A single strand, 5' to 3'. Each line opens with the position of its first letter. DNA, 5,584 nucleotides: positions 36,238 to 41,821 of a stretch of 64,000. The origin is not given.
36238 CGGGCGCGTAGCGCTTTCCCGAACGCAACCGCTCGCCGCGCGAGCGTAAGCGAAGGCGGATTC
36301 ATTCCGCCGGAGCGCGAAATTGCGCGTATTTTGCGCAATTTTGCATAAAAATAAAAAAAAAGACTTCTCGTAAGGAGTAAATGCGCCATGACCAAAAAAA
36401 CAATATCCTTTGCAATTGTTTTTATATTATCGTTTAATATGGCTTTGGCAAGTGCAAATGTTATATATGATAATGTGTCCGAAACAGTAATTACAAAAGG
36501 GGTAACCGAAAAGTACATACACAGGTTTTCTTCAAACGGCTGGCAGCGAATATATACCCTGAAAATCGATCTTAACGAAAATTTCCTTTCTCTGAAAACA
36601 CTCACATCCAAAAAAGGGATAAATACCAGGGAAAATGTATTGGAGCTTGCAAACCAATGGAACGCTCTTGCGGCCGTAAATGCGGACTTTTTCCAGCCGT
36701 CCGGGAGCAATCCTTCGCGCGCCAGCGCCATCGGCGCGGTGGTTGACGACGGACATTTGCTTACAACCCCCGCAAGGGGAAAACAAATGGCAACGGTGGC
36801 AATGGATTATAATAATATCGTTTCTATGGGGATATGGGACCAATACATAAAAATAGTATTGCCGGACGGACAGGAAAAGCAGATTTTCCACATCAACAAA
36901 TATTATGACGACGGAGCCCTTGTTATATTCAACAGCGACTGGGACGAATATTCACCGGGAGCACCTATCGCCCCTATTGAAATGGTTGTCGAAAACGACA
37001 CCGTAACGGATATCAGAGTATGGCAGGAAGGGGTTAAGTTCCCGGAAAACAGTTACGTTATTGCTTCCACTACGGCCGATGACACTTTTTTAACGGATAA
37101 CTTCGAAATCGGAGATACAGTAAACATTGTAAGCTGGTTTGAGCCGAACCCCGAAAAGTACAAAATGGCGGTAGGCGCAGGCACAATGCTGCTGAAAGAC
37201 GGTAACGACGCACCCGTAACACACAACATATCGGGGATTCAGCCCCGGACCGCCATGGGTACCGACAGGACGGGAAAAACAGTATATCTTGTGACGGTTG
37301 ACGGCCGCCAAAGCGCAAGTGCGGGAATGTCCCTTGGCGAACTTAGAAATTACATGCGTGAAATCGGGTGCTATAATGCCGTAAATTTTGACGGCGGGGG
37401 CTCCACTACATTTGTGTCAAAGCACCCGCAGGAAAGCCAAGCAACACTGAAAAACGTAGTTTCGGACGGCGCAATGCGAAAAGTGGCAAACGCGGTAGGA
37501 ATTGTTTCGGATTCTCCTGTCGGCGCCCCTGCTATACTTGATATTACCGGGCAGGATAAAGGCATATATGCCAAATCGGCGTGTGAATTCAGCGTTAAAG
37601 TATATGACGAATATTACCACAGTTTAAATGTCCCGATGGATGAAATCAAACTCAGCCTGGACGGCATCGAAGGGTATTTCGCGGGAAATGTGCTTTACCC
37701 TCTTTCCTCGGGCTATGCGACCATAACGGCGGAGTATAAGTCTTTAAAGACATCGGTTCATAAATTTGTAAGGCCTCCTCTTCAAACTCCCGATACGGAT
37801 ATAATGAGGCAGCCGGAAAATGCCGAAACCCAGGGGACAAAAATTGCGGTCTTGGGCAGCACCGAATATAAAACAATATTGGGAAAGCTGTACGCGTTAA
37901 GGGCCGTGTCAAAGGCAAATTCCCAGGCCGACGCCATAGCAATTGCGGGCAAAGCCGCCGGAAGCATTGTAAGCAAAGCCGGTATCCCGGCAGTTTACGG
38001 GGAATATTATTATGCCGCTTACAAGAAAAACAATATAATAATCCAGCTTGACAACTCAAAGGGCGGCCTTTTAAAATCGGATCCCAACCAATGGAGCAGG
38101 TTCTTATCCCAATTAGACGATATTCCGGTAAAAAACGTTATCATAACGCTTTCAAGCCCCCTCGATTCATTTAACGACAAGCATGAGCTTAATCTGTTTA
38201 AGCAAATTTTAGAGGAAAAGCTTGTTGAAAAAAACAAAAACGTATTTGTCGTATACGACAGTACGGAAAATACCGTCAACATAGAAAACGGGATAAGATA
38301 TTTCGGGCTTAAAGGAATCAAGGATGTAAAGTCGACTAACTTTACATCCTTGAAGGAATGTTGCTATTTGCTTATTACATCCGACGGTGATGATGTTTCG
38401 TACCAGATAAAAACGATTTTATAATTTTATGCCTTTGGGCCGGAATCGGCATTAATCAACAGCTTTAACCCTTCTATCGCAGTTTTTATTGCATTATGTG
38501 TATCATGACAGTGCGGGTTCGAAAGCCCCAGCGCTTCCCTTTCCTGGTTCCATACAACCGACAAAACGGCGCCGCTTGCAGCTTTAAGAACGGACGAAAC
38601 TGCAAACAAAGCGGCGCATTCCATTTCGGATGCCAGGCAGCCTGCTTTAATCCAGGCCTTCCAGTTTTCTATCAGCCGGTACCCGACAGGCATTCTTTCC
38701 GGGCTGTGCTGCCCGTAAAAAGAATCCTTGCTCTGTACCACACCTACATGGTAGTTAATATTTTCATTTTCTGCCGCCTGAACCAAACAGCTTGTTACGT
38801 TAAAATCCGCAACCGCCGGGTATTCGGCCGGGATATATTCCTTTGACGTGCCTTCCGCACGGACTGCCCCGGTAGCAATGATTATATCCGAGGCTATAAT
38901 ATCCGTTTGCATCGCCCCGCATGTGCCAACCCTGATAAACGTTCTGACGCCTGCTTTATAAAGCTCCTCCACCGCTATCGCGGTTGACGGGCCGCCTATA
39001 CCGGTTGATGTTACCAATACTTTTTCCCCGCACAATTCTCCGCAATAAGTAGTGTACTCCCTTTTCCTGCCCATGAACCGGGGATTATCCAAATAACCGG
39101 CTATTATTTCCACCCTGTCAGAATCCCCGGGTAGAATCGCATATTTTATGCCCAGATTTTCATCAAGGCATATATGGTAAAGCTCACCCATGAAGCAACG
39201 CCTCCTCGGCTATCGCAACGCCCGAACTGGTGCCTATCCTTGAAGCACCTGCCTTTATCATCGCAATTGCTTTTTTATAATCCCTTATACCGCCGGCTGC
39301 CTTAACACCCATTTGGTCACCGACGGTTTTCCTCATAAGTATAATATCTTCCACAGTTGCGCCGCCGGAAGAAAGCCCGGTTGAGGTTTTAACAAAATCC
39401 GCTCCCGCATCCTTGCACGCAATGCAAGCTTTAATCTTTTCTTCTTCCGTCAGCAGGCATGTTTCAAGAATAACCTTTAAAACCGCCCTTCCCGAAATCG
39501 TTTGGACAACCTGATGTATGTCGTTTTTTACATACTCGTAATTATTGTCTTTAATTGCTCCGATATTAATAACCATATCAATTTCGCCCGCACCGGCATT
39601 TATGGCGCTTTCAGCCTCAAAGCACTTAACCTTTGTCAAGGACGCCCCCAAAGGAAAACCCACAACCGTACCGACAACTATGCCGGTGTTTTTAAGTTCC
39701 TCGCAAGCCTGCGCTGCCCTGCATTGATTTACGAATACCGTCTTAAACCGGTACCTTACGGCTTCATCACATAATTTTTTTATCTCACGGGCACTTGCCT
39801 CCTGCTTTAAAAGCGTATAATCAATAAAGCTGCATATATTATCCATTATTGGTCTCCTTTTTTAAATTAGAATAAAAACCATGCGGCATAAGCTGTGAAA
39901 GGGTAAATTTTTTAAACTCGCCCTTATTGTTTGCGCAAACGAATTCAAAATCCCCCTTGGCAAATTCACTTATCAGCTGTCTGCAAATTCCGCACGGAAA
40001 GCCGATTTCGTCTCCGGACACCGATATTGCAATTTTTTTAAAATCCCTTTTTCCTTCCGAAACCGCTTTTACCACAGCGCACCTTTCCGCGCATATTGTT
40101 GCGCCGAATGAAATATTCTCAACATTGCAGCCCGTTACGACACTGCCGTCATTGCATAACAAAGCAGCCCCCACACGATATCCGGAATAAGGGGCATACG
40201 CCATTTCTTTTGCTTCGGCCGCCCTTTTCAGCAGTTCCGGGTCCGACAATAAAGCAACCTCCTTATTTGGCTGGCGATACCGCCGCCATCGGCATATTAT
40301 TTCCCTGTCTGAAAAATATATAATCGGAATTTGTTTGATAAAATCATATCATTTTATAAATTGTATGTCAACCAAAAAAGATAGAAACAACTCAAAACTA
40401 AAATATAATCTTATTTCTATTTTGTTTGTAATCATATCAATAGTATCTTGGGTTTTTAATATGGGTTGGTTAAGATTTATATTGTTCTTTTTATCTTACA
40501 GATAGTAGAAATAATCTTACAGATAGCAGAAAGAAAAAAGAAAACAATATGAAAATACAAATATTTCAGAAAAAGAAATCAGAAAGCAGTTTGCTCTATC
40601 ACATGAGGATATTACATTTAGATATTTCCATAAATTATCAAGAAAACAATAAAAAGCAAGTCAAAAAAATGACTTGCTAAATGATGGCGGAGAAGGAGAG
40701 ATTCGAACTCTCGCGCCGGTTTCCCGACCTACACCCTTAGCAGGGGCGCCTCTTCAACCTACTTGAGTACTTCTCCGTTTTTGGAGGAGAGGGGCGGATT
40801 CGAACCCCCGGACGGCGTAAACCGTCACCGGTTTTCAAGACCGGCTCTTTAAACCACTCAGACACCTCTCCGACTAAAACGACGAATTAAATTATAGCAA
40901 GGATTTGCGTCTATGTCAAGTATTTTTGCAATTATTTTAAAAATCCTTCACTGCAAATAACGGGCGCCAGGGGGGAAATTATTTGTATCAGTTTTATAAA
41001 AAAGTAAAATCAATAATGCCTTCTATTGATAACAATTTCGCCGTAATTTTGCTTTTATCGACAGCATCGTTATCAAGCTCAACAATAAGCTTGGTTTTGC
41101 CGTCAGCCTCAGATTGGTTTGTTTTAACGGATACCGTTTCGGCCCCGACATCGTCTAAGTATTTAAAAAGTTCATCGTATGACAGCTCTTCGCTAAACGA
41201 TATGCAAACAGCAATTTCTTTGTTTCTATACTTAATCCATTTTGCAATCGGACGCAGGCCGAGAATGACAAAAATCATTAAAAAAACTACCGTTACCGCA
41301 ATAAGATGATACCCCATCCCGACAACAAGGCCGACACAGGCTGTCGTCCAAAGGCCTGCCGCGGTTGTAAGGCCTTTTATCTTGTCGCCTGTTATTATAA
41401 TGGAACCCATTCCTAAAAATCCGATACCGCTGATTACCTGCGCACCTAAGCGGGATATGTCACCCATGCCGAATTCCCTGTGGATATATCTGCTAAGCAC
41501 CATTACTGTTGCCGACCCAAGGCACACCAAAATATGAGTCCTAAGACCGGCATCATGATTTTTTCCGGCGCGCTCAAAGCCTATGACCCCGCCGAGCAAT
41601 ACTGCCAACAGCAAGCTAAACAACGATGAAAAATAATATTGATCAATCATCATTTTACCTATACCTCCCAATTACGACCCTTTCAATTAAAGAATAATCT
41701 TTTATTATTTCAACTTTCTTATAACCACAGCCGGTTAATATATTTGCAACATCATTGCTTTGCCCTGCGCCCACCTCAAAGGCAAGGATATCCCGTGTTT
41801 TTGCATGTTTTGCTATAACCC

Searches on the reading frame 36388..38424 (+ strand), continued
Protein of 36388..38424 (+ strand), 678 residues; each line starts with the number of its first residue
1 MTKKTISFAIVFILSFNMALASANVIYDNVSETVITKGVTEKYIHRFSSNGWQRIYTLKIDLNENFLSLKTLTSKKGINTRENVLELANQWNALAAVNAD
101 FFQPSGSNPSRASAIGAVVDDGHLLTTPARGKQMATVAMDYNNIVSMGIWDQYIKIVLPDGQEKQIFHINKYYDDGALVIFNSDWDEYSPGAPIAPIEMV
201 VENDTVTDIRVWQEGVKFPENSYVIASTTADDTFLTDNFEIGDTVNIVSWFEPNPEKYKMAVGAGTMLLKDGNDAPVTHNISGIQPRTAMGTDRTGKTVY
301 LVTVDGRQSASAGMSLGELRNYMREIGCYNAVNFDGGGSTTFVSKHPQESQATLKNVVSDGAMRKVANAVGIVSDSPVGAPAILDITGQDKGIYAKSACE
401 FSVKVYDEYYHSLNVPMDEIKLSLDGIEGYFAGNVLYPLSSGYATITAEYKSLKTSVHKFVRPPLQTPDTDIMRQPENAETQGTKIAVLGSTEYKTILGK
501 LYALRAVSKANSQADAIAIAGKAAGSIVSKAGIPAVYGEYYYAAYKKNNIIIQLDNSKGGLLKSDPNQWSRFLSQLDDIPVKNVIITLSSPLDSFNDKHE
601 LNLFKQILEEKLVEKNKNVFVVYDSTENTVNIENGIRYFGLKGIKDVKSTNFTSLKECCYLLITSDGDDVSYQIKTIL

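Call 43: find_encoding_contigs(protein=P0241, flank=10000, max_places=6)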
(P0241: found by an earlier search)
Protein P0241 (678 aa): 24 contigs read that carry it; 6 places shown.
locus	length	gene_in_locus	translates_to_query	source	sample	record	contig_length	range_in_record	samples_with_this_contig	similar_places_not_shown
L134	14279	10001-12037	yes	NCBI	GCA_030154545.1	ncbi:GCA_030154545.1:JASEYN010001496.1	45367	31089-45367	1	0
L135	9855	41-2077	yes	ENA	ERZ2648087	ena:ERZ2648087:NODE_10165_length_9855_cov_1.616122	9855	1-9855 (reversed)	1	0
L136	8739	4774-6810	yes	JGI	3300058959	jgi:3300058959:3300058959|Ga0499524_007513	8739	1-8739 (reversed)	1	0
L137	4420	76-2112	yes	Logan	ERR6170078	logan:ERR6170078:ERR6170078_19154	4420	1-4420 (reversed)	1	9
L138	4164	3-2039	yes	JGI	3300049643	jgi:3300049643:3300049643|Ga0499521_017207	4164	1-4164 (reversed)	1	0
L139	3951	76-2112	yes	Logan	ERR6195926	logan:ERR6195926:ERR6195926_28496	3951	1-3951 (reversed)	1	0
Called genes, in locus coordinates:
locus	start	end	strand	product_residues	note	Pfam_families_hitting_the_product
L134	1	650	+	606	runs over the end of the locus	PF00395:SLH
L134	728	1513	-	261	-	PF02463:SMC_N, PF00005:ABC_tran, PF13166:AAA_13 (faint), PF13304:AAA_21 (weak)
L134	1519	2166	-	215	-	PF00528:BPD_transp_1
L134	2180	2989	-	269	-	PF00497:SBP_bac_3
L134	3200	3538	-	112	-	PF20124:DUF6514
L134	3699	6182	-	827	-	PF00690:Cation_ATPase_N, PF00122:E1-E2_ATPase, PF00702:Hydrolase, PF13246:Cation_ATPase, PF08282:Hydrolase_3 (faint), PF00689:Cation_ATPase_C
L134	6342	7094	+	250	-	PF06541:ABC_trans_CmpB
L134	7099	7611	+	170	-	PF02245:Pur_DNA_glyco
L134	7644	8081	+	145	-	PF02580:Tyr_Deacylase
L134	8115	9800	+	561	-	PF02156:Glyco_hydro_26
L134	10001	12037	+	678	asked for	PF09992:NAGPA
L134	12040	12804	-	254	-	PF01048:PNP_UDP_1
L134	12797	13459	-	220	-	PF01791:DeoC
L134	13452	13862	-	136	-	PF00383:dCMP_cyt_deam_1, PF08211:dCMP_cyt_deam_2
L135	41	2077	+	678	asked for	PF09992:NAGPA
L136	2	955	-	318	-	?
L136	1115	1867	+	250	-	PF06541:ABC_trans_CmpB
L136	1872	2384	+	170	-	PF02245:Pur_DNA_glyco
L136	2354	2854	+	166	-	PF02580:Tyr_Deacylase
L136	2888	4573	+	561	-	PF02156:Glyco_hydro_26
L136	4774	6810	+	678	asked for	PF09992:NAGPA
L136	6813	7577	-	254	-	PF01048:PNP_UDP_1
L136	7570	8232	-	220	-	PF01791:DeoC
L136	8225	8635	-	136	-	PF00383:dCMP_cyt_deam_1, PF08211:dCMP_cyt_deam_2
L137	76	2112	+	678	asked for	PF09992:NAGPA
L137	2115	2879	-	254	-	PF01048:PNP_UDP_1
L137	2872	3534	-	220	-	PF01791:DeoC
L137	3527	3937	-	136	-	PF00383:dCMP_cyt_deam_1, PF08211:dCMP_cyt_deam_2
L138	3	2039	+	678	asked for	PF09992:NAGPA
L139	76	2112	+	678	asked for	PF09992:NAGPA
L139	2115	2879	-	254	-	PF01048:PNP_UDP_1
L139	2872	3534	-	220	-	PF01791:DeoC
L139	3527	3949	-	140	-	?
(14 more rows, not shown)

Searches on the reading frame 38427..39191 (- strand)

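Call 11: search_protein_families(library=pfam, proteins=[window:38427-39191:-])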
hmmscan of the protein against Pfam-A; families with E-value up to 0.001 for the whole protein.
window:38427-39191:- (254 aa): 1 family
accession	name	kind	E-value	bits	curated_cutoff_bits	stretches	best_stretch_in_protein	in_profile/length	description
PF01048.26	PNP_UDP_1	-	2.3e-35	122.5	25.1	1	16-212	1-196/233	Phosphorylase superfamily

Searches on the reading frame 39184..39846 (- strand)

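Call 54: search_protein_families(library=pfam, proteins=[window:39184-39846:-])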
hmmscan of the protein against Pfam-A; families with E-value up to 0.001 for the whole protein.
window:39184-39846:- (220 aa): 1 family
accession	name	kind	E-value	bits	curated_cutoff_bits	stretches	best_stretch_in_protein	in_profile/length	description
PF01791.15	DeoC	-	1.1e-14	55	23.8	1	13-212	11-226/229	DeoC/LacD family aldolase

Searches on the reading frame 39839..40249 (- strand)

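Call 54: search_protein_families(library=pfam, proteins=[window:39839-40249:-])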
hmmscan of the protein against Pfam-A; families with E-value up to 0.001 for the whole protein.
window:39839-40249:- (136 aa): 2 families
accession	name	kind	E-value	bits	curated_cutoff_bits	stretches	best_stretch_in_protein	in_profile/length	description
PF00383.29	dCMP_cyt_deam_1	-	1.1e-17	64.3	25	1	3-99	4-96/102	Cytidine and deoxycytidylate deaminase zinc-binding region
PF08211.18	dCMP_cyt_deam_2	-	5.1e-10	40.1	25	1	5-74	43-111/130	Cytidine and deoxycytidylate deaminase zinc-binding region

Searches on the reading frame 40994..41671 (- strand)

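Call 54: search_protein_families(library=pfam, proteins=[window:40994-41671:-])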
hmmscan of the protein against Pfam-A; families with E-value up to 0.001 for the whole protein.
window:40994-41671:- (225 aa): 1 family
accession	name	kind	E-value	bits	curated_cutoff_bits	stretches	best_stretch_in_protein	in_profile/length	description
PF02308.21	MgtC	-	5.9e-38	130.4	31.4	1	20-144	1-120/121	MgtC family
